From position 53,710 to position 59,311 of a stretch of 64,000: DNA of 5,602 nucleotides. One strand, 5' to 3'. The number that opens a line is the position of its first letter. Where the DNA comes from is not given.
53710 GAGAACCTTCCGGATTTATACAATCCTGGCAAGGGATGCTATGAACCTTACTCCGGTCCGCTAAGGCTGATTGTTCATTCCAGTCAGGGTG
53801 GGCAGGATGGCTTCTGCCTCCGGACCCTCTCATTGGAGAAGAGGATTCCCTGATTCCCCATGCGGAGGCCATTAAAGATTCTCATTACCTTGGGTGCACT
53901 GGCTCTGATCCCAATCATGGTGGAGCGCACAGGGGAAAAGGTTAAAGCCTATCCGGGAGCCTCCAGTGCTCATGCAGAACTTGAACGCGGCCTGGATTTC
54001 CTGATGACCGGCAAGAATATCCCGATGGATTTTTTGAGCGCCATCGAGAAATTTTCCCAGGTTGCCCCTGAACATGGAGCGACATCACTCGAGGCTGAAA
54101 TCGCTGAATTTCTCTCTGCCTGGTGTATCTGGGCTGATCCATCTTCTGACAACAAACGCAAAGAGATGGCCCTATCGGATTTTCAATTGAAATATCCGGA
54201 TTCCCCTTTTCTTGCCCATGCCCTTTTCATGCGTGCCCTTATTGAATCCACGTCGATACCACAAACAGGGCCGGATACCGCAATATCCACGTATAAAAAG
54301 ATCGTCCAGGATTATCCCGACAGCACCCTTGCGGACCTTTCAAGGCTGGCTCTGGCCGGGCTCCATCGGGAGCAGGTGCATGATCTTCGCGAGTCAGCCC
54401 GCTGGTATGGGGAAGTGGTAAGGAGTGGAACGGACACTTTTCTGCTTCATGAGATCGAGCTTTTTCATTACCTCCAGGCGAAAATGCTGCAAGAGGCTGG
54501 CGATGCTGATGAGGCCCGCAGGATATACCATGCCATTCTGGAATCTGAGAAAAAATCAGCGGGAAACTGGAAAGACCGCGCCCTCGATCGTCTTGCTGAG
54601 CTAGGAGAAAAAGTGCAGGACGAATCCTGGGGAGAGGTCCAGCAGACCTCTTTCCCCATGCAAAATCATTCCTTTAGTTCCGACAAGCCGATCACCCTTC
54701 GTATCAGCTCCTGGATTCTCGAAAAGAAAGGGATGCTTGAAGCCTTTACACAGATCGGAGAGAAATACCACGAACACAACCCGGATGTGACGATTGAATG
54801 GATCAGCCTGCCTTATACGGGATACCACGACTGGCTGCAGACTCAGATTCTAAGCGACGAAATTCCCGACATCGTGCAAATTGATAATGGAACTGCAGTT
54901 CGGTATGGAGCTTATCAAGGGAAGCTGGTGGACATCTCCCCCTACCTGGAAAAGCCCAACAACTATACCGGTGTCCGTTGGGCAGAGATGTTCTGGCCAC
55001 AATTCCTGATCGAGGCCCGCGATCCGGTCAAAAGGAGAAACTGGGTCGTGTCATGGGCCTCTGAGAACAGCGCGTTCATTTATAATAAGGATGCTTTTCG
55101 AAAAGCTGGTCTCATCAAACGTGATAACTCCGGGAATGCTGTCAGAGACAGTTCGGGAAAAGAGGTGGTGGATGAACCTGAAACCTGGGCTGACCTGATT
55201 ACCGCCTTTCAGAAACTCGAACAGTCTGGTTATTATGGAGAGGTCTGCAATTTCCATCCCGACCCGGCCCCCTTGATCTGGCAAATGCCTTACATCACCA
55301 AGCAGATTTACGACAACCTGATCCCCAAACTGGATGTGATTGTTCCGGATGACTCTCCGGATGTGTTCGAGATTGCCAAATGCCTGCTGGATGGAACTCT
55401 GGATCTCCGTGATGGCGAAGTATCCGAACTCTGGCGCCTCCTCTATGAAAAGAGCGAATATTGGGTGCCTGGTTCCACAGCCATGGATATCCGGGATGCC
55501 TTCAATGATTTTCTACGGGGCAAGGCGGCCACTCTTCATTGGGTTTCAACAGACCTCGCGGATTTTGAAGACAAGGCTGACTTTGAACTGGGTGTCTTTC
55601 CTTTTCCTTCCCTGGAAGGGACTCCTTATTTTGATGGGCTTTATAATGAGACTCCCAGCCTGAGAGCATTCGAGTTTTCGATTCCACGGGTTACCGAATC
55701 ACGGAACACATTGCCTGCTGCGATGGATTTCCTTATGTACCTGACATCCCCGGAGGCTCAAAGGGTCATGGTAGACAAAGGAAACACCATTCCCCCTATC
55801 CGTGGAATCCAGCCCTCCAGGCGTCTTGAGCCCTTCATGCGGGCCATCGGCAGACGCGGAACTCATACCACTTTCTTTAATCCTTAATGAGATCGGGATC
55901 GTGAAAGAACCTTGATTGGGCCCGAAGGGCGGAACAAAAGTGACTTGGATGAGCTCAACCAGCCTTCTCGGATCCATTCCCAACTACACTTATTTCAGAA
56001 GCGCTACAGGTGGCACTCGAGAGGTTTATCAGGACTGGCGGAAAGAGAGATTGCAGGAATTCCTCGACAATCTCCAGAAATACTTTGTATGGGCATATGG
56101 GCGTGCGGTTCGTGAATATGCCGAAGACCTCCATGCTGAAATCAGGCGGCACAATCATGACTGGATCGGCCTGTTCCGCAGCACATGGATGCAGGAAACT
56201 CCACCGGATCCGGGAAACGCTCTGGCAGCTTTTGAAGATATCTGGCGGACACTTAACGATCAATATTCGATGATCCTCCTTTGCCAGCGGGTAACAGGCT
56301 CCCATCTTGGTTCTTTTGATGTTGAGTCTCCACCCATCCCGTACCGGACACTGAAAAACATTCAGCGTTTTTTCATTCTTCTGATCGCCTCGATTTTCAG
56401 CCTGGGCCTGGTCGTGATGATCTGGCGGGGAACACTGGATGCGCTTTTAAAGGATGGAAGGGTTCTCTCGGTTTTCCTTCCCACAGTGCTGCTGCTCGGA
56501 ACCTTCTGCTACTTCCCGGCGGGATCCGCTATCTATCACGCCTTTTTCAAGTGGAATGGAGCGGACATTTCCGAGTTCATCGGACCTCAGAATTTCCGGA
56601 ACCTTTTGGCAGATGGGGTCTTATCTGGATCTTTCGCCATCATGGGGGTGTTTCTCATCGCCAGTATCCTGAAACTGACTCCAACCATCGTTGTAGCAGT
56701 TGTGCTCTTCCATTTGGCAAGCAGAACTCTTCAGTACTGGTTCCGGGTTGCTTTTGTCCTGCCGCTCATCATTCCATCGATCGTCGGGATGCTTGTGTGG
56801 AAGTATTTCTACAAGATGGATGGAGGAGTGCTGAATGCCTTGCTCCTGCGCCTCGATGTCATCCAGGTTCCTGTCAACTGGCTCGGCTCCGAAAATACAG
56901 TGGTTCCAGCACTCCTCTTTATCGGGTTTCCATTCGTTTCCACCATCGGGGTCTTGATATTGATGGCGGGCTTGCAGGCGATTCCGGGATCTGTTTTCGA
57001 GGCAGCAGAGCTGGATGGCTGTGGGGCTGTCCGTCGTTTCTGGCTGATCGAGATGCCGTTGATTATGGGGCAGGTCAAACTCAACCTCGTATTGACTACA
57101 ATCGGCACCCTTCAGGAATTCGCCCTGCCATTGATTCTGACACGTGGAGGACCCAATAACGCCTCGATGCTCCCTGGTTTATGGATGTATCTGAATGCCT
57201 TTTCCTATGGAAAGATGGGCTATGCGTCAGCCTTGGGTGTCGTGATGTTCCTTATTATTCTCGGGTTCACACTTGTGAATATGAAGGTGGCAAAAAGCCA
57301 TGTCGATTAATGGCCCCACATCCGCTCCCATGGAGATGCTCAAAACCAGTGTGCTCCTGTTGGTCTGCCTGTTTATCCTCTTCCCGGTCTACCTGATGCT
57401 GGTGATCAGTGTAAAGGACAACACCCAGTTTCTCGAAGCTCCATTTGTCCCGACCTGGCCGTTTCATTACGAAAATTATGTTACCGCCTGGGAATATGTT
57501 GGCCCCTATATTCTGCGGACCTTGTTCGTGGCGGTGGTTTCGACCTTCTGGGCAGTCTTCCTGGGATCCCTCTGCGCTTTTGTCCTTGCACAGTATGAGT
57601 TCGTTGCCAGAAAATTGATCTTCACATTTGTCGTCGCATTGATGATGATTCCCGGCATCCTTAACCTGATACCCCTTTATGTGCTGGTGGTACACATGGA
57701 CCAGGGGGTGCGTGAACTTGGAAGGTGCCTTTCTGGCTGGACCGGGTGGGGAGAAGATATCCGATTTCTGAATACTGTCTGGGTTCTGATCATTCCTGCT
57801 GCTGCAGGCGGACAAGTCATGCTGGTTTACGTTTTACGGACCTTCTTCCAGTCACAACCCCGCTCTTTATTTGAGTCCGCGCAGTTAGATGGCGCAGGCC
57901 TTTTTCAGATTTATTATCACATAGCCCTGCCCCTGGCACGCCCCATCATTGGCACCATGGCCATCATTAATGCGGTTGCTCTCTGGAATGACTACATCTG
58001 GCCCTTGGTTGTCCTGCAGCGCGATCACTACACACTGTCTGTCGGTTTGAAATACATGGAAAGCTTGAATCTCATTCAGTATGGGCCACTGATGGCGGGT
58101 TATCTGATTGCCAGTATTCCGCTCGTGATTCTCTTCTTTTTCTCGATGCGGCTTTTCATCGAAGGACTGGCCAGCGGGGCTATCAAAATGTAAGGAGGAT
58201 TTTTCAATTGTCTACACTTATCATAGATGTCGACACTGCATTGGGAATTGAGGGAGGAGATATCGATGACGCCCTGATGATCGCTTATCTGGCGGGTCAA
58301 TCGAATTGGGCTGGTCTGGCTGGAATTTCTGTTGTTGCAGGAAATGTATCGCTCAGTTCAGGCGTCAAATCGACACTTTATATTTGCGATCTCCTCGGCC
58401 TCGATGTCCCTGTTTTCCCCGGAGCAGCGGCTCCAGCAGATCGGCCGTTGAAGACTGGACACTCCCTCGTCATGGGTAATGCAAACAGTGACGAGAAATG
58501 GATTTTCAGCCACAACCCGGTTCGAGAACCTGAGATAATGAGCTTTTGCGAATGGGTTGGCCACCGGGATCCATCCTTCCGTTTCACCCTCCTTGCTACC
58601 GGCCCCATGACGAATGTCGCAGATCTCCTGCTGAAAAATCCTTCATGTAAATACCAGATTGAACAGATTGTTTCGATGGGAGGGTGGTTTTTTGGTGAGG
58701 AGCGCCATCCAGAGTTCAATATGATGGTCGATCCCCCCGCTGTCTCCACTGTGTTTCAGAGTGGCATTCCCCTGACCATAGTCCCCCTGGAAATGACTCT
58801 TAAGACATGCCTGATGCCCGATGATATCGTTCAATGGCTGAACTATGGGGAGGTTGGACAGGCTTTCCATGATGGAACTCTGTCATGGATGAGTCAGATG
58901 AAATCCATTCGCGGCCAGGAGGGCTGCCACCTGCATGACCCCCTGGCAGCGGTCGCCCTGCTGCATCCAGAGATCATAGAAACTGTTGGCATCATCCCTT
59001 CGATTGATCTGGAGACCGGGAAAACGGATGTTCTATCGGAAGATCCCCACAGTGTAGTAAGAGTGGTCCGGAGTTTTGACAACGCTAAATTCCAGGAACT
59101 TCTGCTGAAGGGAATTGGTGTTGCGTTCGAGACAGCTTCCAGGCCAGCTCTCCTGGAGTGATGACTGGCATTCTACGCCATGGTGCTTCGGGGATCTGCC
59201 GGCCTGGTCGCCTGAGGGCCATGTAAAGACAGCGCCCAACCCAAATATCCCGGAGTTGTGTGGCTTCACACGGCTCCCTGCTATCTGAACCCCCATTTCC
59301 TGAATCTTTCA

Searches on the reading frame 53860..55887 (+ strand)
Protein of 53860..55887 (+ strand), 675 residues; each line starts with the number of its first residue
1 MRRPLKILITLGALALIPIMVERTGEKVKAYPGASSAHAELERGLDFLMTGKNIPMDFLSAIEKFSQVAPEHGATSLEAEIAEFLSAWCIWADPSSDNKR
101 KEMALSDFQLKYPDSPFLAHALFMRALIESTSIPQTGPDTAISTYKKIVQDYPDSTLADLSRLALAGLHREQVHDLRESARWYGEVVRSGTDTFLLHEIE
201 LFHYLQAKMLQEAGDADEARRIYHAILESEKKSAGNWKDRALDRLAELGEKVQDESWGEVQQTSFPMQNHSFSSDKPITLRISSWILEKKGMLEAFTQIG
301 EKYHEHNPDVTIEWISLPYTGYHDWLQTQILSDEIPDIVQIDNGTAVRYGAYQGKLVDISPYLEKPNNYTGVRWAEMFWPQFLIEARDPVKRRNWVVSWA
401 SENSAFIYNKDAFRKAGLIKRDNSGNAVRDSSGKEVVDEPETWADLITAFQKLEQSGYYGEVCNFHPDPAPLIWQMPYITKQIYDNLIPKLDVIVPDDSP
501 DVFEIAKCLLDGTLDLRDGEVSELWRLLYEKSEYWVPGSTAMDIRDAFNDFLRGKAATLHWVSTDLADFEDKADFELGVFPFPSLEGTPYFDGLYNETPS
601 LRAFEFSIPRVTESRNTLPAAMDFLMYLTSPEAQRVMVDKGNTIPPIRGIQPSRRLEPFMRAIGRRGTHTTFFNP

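Call 3: search_protein_families(library=pfam, proteins=[window:53860-55887:+], max_evalue=0.01)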
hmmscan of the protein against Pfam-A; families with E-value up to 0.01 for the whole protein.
window:53860-55887:+ (675 aa): 6 families
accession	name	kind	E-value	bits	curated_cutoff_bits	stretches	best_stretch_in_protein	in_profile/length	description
PF01547.30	SBP_bac_1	-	1.9e-23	84.4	26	1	294-634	6-306/307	Bacterial extracellular solute-binding protein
PF13416.11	SBP_bac_8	-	1.1e-20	75.1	27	1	299-653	2-268/279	Bacterial extracellular solute-binding protein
PF13174.12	TPR_6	-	8e-06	26.6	26.3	0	139-155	17-33/33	Tetratricopeptide repeat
PF13531.11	SBP_bac_11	-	0.00071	19.9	25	0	613-641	197-225/227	Bacterial extracellular solute-binding protein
PF13428.12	TPR_14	-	0.0015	19.5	23.5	0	204-241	5-42/44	Tetratricopeptide repeat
PF24575.1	TPR_Slam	-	0.0079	17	35.2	0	198-231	45-78/104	Surface lipoprotein assembly modifier, N-terminal TPR repeats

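Call 48: search_protein_families(library=ncbifam, proteins=[window:53860-55887:+], max_evalue=0.01)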
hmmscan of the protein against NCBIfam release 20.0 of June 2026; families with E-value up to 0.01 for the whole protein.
window:53860-55887:+ (675 aa): 3 families
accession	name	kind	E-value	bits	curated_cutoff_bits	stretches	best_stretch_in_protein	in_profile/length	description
TIGR03302.1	OM_YfiO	subfamily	2.1e-06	27.4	81.4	1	58-183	49-176/239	outer membrane protein assembly factor BamD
TIGR02795.1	tol_pal_ybgF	equivalog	0.00032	21.3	90.1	0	103-186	23-102/119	tol-pal system protein YbgF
TIGR03850.1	bind_CPR_0540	equivalog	0.00036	19.3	299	0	560-651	286-367/437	carbohydrate ABC transporter substrate-binding protein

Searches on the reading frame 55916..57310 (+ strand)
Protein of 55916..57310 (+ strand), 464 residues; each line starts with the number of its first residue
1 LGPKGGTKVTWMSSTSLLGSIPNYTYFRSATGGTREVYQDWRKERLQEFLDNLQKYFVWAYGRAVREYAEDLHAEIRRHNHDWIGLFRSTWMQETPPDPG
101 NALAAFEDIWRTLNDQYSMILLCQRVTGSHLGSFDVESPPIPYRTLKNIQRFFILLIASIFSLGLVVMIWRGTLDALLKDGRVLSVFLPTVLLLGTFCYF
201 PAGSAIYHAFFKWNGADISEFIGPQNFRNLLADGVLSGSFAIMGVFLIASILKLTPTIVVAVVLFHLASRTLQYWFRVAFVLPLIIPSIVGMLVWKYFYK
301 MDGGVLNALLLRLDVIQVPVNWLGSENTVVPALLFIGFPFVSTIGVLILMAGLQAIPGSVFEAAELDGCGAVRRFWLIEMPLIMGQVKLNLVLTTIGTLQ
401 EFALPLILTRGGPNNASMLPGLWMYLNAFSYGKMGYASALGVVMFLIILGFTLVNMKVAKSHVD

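Call 16: search_protein_families(library=pfam, proteins=[window:55916-57310:+], max_evalue=0.001)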
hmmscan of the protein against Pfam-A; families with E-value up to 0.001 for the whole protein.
window:55916-57310:+ (464 aa): 1 family
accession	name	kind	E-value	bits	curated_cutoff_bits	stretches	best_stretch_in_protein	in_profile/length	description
PF00528.27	BPD_transp_1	-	4.6e-09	36.7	26.4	1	268-453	12-173/184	Binding-protein-dependent transport system inner membrane component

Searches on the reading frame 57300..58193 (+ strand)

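Call 16: search_protein_families(library=pfam, proteins=[window:57300-58193:+], max_evalue=0.001)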
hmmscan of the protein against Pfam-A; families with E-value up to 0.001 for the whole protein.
window:57300-58193:+ (297 aa): 1 family
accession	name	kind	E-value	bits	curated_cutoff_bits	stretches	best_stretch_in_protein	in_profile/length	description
PF00528.27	BPD_transp_1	-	1.2e-17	64.7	26.4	1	86-286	2-178/184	Binding-protein-dependent transport system inner membrane component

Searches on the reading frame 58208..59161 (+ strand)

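Call 16: search_protein_families(library=pfam, proteins=[window:58208-59161:+], max_evalue=0.001)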
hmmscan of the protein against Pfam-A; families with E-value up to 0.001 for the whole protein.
window:58208-59161:+ (317 aa): 1 family
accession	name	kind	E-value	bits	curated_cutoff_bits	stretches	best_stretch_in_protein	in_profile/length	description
PF01156.24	IU_nuc_hydro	-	2.7e-53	182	34.2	1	4-296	1-296/297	Inosine-uridine preferring nucleoside hydrolase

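Call 48: search_protein_families(library=ncbifam, proteins=[window:58208-59161:+], max_evalue=0.01)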
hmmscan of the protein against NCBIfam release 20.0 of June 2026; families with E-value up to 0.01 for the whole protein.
window:58208-59161:+ (317 aa): 4 families
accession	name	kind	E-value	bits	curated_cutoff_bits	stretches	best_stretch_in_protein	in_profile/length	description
NF008036.0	PRK10768.1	equivalog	5.2e-34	117.8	382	1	18-301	12-298/304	ribonucleoside hydrolase RihC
NF007761.0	PRK10443.1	equivalog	2.3e-28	99.2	433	1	19-268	13-265/311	pyrimidine-specific ribonucleoside hydrolase RihA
NF007417.0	PRK09955.1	equivalog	6.8e-23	81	459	1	20-272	15-268/313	ribosylpyrimidine nucleosidase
NF052221.1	UridNuclsHydUriH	equivalog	6.5e-20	71.5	450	1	19-271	10-267/310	uridine-preferring nucleoside hydrolase UriH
